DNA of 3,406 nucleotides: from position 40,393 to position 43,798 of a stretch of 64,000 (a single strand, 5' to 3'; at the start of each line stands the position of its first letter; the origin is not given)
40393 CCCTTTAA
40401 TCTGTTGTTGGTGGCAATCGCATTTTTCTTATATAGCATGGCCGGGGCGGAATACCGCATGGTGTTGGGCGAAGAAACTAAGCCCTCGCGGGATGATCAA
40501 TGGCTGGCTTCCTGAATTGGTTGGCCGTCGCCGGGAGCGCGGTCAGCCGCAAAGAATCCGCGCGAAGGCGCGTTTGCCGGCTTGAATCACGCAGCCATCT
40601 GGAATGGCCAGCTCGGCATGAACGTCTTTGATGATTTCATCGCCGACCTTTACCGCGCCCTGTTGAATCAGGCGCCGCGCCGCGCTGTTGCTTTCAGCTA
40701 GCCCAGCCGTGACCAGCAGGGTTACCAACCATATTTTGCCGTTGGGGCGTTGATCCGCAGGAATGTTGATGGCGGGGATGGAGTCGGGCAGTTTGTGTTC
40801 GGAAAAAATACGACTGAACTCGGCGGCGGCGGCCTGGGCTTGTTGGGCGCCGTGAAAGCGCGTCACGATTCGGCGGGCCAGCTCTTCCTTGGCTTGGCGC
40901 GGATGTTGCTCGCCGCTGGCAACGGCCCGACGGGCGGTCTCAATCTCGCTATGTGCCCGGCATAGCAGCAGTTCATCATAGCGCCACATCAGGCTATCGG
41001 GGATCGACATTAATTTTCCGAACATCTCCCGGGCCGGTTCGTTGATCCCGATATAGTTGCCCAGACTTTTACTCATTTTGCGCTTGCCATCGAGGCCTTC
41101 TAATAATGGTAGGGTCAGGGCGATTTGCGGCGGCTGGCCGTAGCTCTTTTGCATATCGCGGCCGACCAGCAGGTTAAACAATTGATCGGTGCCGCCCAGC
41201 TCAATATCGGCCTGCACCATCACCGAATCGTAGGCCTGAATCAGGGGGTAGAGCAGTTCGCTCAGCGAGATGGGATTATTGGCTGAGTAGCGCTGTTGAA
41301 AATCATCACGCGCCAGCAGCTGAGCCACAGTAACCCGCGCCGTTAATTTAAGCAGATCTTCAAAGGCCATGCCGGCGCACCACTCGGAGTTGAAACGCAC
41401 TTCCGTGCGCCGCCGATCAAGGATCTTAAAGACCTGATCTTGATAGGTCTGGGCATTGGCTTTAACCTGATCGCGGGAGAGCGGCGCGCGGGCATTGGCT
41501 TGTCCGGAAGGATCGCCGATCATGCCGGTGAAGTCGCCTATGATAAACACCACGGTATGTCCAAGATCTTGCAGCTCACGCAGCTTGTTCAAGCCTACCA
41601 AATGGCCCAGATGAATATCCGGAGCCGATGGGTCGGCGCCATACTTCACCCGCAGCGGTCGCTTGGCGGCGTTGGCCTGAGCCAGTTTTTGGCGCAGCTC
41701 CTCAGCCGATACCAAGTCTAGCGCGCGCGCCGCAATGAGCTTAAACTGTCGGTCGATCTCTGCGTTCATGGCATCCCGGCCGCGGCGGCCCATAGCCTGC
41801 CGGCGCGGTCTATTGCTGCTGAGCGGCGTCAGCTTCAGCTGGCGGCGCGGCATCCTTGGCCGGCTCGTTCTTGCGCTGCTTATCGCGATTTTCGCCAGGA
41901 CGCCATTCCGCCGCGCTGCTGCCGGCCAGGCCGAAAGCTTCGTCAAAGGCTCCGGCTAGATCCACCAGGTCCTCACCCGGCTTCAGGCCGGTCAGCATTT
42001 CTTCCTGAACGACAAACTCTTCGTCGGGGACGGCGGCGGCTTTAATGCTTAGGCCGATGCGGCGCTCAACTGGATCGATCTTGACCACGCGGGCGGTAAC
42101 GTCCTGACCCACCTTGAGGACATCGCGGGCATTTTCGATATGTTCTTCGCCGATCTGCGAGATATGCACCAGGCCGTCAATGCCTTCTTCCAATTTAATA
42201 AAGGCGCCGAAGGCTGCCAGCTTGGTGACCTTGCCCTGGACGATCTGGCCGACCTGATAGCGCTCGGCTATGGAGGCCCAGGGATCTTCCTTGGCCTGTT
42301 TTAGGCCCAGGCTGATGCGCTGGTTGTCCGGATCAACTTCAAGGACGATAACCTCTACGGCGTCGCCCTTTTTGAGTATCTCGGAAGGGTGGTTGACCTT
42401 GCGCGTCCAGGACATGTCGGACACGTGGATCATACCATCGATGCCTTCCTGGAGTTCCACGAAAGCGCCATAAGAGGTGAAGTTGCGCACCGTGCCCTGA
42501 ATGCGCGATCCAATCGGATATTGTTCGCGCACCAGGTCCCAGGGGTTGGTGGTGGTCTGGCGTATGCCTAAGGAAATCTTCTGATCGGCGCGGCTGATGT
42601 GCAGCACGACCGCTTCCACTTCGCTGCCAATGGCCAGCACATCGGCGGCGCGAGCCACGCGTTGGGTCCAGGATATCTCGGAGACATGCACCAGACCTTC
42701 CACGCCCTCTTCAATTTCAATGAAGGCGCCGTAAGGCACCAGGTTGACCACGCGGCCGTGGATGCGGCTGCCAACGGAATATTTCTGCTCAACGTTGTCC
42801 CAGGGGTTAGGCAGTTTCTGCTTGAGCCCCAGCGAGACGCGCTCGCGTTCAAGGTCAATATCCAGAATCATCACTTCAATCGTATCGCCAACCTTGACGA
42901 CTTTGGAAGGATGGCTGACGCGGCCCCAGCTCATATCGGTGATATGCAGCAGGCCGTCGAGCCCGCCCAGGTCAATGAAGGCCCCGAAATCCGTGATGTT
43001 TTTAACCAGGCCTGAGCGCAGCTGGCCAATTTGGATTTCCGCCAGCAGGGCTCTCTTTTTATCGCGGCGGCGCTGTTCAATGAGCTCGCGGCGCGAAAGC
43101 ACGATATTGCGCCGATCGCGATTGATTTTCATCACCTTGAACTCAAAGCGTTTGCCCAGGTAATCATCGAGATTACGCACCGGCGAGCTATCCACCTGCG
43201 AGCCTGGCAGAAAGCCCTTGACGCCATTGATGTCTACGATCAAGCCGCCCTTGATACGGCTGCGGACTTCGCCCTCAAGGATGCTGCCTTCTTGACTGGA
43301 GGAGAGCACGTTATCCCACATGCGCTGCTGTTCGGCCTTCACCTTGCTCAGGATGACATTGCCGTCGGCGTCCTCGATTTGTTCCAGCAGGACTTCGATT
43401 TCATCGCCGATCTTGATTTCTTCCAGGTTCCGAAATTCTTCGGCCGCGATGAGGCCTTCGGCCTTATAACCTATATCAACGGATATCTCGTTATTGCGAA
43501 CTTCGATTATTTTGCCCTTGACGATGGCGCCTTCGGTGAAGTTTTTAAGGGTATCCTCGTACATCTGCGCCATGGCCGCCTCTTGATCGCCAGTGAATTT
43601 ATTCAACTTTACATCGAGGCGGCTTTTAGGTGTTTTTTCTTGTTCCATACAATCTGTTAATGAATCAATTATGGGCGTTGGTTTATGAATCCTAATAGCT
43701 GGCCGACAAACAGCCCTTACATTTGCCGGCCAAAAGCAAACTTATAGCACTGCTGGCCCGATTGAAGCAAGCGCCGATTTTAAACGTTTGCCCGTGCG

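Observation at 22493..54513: Four paralogous ArnT/PMT-like GT-C membrane proteins in which the catalytic-loop acidic pair is replaced by a DAL[RH]Y motif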

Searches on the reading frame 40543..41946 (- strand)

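Call 9: search_protein_families(library=pfam, proteins=[window:40543-41946:-], max_evalue=0.001)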
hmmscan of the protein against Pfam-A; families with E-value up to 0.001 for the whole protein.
window:40543-41946:- (467 aa): 3 families
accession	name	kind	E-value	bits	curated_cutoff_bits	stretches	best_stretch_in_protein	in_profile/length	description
PF00579.31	tRNA-synt_1b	-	2.3e-75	254.1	21.1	1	95-381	3-291/292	tRNA synthetases class I (W and Y)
PF01479.30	S4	-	1.7e-08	34.5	22.8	1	406-442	2-38/48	S4 domain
PF22421.1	SYY_C-terminal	-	7e-08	32.7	27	1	395-448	9-62/83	Tyrosine--tRNA ligase SYY-like C-terminal domain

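Call 48: search_protein_families(library=pfam, proteins=[P0174], max_evalue=1)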
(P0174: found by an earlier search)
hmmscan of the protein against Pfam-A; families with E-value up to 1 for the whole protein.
P0174 (714 aa): 0 families

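Call 93: search_protein_families(library=ncbifam, proteins=[L004:2357-3313:+], max_evalue=0.05)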
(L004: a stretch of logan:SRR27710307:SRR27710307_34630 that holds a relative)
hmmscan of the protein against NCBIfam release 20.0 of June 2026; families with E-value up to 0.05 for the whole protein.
L004:2357-3313:+ (318 aa): 20 families
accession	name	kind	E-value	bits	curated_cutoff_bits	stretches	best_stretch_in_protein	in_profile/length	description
TIGR04182.1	glyco_TIGR04182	equivalog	4.9e-27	95.1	325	1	4-298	3-289/293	S-layer glycoprotein N-glycosyltransferase AglJ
NF058614.1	PPMAGASynPpgS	equivalog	5.4e-25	88.1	370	1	5-173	4-170/226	polyprenyl-phospho-N-acetylgalactosaminyl synthase PpgS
NF041391.1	DPhHxTase_Halo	equivalog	2.3e-14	52.9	375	1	9-168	3-153/213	dolichyl-phosphate hexose transferase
NF047588.1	GlcsyltransPgfSStrep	equivalog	1.5e-12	47.3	500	1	1-174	1-173/308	glycosyltransferase PgfS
NF041875.1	EPS_EpsD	equivalog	1.9e-08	34.1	370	1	5-100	3-97/325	exopolysaccharide biosynthesis glycosyltransferase EpsD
NF007986.1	PRK10714.1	equivalog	2.9e-08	33.1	529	1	2-291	7-292/316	undecaprenyl-phosphate 4-deoxy-4-formamido-L-arabinose transferase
TIGR04283.1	glyco_like_mftF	equivalog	1.4e-07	31.3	182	1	5-74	3-73/221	TIGR04283 family arsenosugar biosynthesis glycosyltransferase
NF007482.0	PRK10073.1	equivalog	3.5e-07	29.6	423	1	2-94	7-97/334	glycosyltransferase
TIGR03965.1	mycofact_glyco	equivalog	4.4e-06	25.8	280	1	5-92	78-164/467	mycofactocin biosynthesis glycosyltransferase MftF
NF050113.1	gal_furan_GlfT1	equivalog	7.3e-06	25.5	330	1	13-99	11-96/290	galactofuranosyltransferase GlfT1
TIGR03937.1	PgaC_IcaA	equivalog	1.2e-05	24.5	422.3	1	5-104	49-147/407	poly-beta-1,6-N-acetyl-D-glucosamine synthase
NF047683.1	TeichurnBiosyTuaG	equivalog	5.5e-05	22.9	400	1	5-99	10-103/252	teichuronic acid biosynthesis protein TuaG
TIGR01556.1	rhamnosyltran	subfamily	0.00013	21.2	200.55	1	16-96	10-87/281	rhamnosyltransferase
NF010496.0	PRK13915.1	equivalog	0.00015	20.9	262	1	5-109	35-144/307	glucosyl-3-phosphoglycerate synthase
TIGR03469.1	HpnB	hypoth_equivalog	0.00027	20.1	379.25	1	5-114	48-167/386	hopene-associated glycosyltransferase HpnB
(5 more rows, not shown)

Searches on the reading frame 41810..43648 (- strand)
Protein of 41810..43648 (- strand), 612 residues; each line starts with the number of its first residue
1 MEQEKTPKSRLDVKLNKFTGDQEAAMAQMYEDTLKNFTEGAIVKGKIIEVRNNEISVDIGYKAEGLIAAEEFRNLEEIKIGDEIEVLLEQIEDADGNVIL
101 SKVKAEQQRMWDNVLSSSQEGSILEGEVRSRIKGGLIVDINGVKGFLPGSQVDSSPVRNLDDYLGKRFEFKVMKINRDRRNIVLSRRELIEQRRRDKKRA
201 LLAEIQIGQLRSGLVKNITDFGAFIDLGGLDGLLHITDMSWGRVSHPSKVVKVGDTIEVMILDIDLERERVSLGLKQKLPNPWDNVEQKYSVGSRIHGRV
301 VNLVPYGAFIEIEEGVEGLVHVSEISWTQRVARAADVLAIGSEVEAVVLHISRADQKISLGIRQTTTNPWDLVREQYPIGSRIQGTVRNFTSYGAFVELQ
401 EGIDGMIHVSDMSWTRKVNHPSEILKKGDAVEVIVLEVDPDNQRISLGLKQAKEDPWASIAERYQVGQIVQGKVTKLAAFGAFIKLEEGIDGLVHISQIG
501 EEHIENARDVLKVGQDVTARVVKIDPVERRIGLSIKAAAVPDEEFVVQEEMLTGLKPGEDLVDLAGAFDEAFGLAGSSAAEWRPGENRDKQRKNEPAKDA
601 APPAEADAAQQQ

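Call 9: search_protein_families(library=pfam, proteins=[window:41810-43648:-], max_evalue=0.001)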
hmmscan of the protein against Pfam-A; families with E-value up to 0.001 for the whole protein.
window:41810-43648:- (612 aa): 8 families
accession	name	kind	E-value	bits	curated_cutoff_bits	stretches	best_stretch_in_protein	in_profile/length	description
PF00575.29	S1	-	5.5e-98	321.9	22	6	464-536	2-74/74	S1 RNA binding domain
PF23459.1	S1_RRP5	-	1.6e-27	96.3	27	2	465-534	2-71/72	RRP5 S1 domain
PF21710.3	Spt6_S1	-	2.1e-18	66.8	27.5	0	464-535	14-86/91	Spt6, S1/OB domain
PF17092.11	PCB_OB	-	5.9e-10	40.3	27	0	373-435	25-97/111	Penicillin-binding protein OB-like domain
PF13509.12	S1_2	-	1.1e-09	38.7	21.8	0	466-503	1-38/61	S1 domain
PF24685.1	OB_RRP5_4th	-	1.7e-06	28.4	31.5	0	490-540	37-87/92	RRP5 OB-fold domain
PF18614.7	RNase_II_C_S1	-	3.1e-05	24.2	26.6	0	510-534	33-57/59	RNase II-type exonuclease C-terminal S1 domain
PF25522.1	OB_cyt-4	-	9.2e-05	23.3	27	0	68-95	39-68/77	Mitochondrial protein cyt-4, OB-fold domain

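Call 97: list_cluster_members(proteins=[window:41810-43648:-, window:14036-15271:+, window:7214-8617:+, window:18269-19579:+, window:17101-18219:+, window:37334-39247:+, window:43780-44817:-, window:5802-7091:+, window:3332-5110:+, window:58328-60553:-])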
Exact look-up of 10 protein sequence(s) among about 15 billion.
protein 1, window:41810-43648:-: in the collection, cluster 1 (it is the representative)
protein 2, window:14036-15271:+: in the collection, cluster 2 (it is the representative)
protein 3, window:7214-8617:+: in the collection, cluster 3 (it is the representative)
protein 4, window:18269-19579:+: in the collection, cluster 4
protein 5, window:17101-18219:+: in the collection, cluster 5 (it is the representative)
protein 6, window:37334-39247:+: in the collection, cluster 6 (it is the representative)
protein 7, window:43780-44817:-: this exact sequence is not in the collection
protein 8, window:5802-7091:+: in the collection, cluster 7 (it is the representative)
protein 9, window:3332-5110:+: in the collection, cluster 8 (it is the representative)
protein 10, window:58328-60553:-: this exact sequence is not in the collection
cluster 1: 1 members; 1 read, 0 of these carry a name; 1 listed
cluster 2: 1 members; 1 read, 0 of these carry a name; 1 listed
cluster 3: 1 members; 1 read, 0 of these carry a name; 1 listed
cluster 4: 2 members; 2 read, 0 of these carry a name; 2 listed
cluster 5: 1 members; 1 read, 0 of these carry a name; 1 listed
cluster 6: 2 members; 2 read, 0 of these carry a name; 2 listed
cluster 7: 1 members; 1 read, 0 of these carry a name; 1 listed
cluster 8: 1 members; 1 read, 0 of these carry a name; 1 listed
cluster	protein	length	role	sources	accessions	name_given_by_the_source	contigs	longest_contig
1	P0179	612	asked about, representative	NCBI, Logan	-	-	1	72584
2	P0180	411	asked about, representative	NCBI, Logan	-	-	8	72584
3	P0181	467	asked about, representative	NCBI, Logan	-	-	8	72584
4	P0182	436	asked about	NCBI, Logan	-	-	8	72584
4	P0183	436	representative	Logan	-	-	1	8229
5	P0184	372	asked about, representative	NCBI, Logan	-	-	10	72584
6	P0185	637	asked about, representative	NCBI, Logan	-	-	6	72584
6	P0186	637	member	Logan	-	-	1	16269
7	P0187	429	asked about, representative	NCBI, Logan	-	-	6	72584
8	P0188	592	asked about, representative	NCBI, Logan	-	-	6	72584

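Call 98: find_encoding_contigs(protein=window:41810-43648:-, flank=500, max_places=2)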
Protein window:41810-43648:- (612 aa): no gene with exactly this product is on record in the collection.
